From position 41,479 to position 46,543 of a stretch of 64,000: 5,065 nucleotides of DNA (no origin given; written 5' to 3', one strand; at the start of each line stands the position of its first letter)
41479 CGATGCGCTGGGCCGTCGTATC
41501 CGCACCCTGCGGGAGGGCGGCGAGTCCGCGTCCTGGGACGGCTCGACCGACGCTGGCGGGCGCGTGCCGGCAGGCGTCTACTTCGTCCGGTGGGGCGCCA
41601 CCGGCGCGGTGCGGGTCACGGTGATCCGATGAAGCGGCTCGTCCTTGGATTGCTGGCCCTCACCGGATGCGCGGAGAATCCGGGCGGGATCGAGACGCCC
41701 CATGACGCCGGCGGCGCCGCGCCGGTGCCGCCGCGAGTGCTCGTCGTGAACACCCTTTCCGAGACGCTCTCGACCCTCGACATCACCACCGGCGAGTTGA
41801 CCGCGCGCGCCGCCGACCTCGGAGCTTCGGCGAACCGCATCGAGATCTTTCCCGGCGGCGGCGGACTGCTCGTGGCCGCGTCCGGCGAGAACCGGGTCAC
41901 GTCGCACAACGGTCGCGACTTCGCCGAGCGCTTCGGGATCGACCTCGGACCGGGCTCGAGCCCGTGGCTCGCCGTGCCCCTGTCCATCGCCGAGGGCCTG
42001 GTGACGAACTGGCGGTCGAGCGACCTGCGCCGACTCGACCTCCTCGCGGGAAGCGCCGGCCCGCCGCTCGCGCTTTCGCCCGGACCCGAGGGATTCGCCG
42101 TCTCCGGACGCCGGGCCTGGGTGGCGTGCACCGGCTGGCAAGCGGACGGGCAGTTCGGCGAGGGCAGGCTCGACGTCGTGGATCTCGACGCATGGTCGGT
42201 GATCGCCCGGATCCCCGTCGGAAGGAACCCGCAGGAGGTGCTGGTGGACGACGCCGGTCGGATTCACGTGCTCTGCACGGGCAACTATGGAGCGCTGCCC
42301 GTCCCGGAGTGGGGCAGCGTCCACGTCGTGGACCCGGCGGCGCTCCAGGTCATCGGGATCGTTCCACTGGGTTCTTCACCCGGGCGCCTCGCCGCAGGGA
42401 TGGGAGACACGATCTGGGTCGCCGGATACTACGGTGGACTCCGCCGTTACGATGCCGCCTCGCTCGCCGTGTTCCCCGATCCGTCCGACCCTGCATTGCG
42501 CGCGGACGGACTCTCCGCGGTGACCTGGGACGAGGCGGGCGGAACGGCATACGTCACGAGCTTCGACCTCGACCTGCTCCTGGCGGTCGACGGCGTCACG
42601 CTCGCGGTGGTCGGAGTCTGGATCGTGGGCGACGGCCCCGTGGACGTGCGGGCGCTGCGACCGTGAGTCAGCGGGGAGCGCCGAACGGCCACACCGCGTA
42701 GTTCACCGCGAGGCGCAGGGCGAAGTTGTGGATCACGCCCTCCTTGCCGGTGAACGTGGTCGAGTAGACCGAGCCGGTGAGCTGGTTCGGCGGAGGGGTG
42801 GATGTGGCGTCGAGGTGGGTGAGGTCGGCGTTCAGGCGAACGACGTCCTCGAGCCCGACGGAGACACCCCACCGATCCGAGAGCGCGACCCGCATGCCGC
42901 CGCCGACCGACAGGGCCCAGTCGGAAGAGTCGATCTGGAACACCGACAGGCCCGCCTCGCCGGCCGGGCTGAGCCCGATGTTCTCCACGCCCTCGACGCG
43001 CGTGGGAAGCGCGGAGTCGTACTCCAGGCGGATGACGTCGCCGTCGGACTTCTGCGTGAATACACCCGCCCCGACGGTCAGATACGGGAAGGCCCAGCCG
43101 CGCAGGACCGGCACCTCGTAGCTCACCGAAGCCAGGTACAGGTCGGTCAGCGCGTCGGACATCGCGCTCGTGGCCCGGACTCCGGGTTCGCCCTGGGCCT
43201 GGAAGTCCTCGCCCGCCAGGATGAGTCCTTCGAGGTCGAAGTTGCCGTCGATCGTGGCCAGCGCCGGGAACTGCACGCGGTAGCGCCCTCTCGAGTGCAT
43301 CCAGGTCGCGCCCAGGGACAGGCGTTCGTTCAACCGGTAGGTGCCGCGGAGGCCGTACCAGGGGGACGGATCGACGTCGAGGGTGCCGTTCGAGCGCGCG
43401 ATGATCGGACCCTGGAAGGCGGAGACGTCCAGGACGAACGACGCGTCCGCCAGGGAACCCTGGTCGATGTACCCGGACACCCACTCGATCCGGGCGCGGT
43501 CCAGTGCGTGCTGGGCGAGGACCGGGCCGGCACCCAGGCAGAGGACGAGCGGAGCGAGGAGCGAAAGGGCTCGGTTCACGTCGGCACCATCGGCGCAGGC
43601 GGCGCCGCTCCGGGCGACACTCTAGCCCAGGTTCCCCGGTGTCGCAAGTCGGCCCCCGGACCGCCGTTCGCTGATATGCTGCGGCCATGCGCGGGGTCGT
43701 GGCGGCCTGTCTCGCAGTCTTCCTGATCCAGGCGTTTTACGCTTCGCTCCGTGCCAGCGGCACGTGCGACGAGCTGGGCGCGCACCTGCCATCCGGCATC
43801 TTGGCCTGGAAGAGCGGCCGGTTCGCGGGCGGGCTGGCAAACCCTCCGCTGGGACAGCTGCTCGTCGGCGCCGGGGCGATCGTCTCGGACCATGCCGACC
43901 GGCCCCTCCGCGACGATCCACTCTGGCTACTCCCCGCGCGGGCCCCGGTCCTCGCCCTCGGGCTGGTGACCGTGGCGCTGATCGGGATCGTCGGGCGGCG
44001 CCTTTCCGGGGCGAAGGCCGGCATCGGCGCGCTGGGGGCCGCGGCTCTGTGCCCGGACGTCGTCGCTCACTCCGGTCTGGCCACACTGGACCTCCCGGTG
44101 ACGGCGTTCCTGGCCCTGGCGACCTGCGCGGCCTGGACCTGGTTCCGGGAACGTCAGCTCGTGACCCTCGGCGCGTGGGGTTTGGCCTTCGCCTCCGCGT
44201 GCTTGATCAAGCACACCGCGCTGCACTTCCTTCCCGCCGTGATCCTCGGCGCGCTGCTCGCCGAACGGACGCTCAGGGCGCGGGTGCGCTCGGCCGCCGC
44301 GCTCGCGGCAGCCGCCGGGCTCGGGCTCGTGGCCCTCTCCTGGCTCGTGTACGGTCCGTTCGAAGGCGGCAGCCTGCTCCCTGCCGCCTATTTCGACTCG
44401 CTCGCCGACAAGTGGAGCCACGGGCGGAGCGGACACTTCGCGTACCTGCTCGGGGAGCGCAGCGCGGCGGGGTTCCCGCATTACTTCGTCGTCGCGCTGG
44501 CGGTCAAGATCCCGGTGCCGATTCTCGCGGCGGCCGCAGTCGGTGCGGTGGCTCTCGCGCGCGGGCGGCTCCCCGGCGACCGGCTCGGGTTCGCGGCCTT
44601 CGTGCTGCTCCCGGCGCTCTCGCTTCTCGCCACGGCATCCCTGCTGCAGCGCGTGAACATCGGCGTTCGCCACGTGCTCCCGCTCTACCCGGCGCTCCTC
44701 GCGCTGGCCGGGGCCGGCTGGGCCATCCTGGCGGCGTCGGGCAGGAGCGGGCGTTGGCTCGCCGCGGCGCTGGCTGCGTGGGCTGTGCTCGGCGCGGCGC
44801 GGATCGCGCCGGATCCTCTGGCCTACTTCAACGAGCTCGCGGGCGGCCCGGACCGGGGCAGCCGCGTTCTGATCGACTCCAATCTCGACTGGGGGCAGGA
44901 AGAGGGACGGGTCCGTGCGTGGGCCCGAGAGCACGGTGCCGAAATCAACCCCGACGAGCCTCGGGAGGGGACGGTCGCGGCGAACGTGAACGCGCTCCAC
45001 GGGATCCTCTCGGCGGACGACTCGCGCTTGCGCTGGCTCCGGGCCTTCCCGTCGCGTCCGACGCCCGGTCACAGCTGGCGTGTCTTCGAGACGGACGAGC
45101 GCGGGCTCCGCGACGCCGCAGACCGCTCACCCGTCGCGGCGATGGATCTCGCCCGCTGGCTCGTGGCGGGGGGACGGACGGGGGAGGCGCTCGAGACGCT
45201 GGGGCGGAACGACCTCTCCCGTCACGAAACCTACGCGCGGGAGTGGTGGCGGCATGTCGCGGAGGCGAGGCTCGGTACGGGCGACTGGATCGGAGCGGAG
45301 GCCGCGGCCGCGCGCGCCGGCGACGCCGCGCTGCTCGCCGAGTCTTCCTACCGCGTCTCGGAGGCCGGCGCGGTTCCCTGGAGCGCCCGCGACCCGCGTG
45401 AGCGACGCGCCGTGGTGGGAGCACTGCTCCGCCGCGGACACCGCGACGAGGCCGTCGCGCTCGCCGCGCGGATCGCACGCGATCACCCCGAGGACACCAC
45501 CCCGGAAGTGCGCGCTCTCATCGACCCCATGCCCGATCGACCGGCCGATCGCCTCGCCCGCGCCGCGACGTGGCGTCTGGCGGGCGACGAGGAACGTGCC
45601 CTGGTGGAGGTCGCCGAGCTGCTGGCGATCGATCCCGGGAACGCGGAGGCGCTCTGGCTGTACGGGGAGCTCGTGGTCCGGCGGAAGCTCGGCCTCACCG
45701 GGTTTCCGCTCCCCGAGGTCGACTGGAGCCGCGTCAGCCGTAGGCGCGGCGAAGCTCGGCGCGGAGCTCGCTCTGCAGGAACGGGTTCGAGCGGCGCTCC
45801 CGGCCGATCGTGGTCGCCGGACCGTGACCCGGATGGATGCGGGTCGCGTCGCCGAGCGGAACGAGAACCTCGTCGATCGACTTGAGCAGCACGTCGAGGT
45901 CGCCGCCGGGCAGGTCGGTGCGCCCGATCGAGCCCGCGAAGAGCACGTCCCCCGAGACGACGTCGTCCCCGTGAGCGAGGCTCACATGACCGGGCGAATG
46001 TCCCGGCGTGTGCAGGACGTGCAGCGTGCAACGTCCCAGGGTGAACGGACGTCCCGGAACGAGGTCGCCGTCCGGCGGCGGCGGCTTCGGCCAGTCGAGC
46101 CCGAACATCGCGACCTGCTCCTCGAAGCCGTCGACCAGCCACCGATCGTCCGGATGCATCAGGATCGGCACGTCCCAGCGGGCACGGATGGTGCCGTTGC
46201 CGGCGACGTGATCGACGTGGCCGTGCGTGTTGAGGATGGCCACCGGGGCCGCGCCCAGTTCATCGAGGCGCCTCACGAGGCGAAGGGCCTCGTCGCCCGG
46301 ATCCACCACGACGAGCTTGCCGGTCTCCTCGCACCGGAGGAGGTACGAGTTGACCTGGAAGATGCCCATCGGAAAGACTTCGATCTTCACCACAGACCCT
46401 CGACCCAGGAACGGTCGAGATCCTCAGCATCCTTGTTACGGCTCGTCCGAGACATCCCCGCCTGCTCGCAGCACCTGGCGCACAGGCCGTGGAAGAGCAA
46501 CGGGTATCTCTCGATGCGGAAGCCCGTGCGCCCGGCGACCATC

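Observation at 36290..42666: Cobalamin riboswitch controlling a BtuB-like receptor flanked by three beta-propeller surface proteins (possible novel B12-capture apparatus)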

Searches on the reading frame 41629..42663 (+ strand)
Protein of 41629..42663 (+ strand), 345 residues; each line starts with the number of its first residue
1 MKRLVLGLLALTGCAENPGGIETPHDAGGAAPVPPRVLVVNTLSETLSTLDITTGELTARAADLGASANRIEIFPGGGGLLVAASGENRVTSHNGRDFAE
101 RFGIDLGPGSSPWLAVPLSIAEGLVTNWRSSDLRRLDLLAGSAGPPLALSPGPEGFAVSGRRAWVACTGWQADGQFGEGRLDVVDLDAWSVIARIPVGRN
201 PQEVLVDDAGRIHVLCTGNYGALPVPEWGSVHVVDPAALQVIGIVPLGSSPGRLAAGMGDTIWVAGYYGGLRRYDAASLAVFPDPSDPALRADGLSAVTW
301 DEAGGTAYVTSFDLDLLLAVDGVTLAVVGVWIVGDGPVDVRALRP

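Call 8: search_protein_families(library=pfam, proteins=[window:41629-42663:+], max_evalue=0.1)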
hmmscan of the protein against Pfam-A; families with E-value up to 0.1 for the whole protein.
window:41629-42663:+ (345 aa): 0 families

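Call 9: search_protein_families(library=ncbifam, proteins=[window:41629-42663:+], max_evalue=0.1)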
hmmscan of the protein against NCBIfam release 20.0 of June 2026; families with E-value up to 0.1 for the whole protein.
window:41629-42663:+ (345 aa): 3 families
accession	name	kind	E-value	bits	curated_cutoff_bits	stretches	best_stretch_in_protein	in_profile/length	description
TIGR02276.1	beta_rpt_yvtn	repeat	8.4e-11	41.7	27.85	1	230-254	15-39/42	beta-propeller repeat protein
TIGR03866.1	PQQ_ABC_repeats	subfamily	0.00076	18.6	287.3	1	181-257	23-91/310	PQQ-dependent catabolism-associated beta-propeller protein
NF048007.1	MmpL3Stblzr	equivalog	0.041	13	600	0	194-254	43-273/366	MmpL3/TtfA transport complex stabilizer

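Call 11: search_solved_structures(query=window:41629-42663:+, max_evalue=1)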
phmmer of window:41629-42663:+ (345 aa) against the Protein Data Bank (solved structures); distinct sequences matched with E-value up to 1: 4.
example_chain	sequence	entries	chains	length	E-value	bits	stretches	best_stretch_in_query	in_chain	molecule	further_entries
1l0q_A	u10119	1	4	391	9.5e-11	44.8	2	31-215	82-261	Surface layer protein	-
8ptf_A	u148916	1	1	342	0.19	14.2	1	180-266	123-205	YncE family protein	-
8ptd_A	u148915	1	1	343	0.19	14.2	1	180-266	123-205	YncE family protein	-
8blw_B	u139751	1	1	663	0.69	12.4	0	180-265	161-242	YncE family protein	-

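Call 48: search_protein_families(library=pfam, proteins=[window:41629-42663:+], max_evalue=10)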
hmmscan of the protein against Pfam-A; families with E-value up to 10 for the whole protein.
window:41629-42663:+ (345 aa): 0 families

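Call 62: find_homologous_proteins(query=window:41629-42663:+, max_evalue=0.001)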
Query window:41629-42663:+ (345 aa): 52 proteins with E <= 0.001 among 8000 candidates.
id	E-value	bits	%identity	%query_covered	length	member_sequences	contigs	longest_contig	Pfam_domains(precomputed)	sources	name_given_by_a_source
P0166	2.9e-223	759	100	100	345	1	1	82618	-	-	-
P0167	6.4e-183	626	83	96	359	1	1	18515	-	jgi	jgi:DNA-binding beta-propeller fold protein YncE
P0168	4.1e-159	548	73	100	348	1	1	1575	-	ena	-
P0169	9.4e-155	533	71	100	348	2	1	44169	-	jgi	jgi:DNA-binding beta-propeller fold protein YncE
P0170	1.3e-150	520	70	100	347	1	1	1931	-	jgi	jgi:DNA-binding beta-propeller fold protein YncE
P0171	2.5e-115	404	60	97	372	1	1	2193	-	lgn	-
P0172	8.2e-115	402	60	100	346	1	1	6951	-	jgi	-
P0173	1.9e-113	398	60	98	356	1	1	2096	-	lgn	-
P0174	2.9e-109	384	60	90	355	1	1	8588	-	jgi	jgi:DNA-binding beta-propeller fold protein YncE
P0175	3.7e-107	377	60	89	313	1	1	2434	-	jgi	jgi:DNA-binding beta-propeller fold protein YncE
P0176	3.3e-105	370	55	99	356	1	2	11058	-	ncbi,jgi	jgi:DNA-binding beta-propeller fold protein YncE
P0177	1.1e-104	369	57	90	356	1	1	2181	PF21783.3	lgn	-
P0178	2.3e-102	361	56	90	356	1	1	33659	PF21783.3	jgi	-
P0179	1.2e-100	355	54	97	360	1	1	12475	-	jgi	jgi:DNA-binding beta-propeller fold protein YncE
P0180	3.1e-95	338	54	90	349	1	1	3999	-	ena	-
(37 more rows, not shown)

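Call 64: search_solved_structures(query=A5, max_evalue=0.01, show_alignments=2)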
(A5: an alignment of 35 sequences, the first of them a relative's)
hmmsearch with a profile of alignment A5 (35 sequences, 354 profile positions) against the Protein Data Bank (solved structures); distinct sequences matched with E-value up to 0.01: 17.
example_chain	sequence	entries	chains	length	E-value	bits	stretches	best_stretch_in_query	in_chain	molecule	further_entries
1l0q_A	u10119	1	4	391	6.8e-22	81.5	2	41-258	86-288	Surface layer protein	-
3bws_A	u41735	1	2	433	8.5e-12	48.3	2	80-213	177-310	protein Lp49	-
5c2v_B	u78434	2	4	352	8.7e-08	35.1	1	77-221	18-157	HYDRAZINE SYNTHASE BETA SUBUNIT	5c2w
8ptf_A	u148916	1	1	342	1.3e-07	34.5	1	70-229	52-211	YncE family protein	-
8ptd_A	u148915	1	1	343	1.3e-07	34.5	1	70-229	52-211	YncE family protein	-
8blw_B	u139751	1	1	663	5.6e-07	32.4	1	70-228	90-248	YncE family protein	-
8puj_A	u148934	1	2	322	1.1e-05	28.2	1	51-267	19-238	YncE family protein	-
8okv_B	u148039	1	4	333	1.2e-05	28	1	51-267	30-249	Putative surface layer protein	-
8p97_B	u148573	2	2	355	1.2e-05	28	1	51-267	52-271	Putative surface layer protein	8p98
8bai_A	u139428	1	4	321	3.5e-05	26.5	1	52-264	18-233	Surface layer protein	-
8baz_A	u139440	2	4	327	3.7e-05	26.4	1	52-264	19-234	Surface layer protein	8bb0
3dsm_A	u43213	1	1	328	3.8e-05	26.4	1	52-264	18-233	uncharacterized protein BACUNI_02894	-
8bmy_A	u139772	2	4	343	4.3e-05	26.2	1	52-264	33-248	Putative surface layer protein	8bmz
8bmx_D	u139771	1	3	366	5.2e-05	25.9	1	52-264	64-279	YncE family protein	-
8bn0_A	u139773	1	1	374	5.5e-05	25.8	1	52-264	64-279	Putative surface layer protein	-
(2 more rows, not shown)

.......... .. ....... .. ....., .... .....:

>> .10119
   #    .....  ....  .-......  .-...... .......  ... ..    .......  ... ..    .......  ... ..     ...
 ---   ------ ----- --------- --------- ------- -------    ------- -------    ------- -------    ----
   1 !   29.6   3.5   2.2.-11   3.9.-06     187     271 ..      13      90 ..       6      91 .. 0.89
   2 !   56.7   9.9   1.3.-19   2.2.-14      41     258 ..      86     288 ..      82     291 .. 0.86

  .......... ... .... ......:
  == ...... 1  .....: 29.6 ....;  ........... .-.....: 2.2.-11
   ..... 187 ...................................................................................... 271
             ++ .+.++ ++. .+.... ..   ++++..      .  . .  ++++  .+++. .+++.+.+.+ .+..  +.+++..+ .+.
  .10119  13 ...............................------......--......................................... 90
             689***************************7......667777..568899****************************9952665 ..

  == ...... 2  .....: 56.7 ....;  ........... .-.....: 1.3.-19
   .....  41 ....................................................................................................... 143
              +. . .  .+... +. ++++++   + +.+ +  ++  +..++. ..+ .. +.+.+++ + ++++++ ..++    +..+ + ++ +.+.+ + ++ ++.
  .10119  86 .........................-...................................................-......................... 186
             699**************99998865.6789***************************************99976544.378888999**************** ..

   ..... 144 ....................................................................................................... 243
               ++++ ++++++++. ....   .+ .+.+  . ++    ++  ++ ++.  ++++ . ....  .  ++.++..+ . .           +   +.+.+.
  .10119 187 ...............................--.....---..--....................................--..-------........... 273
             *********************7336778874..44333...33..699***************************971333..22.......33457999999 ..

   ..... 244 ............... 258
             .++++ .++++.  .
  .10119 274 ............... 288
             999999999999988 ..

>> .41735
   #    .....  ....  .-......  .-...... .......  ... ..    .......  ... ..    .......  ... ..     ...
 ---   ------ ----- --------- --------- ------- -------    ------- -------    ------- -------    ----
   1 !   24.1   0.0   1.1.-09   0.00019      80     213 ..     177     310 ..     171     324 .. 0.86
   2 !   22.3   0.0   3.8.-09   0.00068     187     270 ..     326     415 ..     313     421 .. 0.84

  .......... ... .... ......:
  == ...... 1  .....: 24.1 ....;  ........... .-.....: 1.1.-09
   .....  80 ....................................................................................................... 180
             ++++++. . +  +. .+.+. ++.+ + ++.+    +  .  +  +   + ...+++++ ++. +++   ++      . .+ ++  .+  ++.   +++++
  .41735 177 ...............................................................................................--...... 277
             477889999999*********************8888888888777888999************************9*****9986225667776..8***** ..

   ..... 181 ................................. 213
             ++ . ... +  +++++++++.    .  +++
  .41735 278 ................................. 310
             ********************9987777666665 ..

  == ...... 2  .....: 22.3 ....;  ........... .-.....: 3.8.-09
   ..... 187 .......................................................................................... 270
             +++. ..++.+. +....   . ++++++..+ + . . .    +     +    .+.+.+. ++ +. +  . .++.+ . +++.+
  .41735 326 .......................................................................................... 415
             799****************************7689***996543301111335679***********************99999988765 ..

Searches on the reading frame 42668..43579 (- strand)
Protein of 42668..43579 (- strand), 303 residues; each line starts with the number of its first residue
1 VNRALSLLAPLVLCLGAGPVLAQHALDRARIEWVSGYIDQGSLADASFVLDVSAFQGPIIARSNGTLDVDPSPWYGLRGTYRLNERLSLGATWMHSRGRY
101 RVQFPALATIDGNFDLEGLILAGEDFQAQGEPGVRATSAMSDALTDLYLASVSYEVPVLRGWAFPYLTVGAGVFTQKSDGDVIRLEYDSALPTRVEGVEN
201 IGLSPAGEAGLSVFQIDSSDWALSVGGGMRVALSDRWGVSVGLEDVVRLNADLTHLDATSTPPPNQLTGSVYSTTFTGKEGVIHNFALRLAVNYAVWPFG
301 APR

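Call 20: search_protein_families(library=pfam, proteins=[window:42668-43579:-], max_evalue=0.001)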
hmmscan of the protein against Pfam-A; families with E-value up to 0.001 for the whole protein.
window:42668-43579:- (303 aa): 1 family
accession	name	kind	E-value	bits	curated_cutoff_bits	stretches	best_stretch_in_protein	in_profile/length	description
PF13505.12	OMP_b-brl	-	4.7e-07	30.6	28.7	1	109-245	53-152/175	Outer membrane protein beta-barrel domain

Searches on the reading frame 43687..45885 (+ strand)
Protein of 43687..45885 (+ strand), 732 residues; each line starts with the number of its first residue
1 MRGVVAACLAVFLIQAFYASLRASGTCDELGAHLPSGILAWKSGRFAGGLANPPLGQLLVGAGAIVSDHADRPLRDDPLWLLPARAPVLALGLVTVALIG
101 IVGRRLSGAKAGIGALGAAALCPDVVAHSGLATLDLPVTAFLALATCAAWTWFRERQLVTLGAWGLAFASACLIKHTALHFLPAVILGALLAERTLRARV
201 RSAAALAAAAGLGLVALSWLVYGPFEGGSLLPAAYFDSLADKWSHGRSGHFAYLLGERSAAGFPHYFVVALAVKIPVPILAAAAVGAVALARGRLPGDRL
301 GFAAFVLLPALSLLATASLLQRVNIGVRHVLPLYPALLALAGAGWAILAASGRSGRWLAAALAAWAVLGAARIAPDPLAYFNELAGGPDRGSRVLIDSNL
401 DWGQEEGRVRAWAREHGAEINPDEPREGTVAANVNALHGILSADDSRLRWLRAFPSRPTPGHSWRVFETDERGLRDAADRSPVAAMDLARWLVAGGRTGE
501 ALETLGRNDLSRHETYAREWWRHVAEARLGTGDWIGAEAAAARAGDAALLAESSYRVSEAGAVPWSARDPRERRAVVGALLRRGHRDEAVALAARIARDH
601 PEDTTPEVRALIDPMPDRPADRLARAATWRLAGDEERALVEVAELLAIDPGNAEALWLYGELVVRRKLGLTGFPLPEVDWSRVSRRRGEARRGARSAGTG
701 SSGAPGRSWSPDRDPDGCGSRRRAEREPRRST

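Call 20: search_protein_families(library=pfam, proteins=[window:43687-45885:+], max_evalue=0.001)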
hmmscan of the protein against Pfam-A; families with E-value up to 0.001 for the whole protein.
window:43687-45885:+ (732 aa): 3 families
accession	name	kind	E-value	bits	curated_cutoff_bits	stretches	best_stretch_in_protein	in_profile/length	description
PF13231.12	PMT_2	-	7e-08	33.3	26.1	1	83-219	23-157/160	Dolichyl-phosphate-mannose-protein mannosyltransferase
PF14559.12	TPR_19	-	1.6e-06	28.8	25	0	632-663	4-35/68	Tetratricopeptide repeat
PF02366.24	PMT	-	0.00068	19.7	22.7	0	85-223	86-234/245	Dolichyl-phosphate-mannose-protein mannosyltransferase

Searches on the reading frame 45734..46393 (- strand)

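Call 20: search_protein_families(library=pfam, proteins=[window:45734-46393:-], max_evalue=0.001)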
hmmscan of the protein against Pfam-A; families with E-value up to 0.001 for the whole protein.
window:45734-46393:- (219 aa): 2 families
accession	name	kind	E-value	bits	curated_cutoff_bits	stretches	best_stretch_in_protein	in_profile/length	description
PF00753.33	Lactamase_B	-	5e-27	95.6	22.7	1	10-190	2-196/196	Metallo-beta-lactamase superfamily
PF12706.13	Lactamase_B_2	-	0.00012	22.2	27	1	28-190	3-177/200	Beta-lactamase superfamily domain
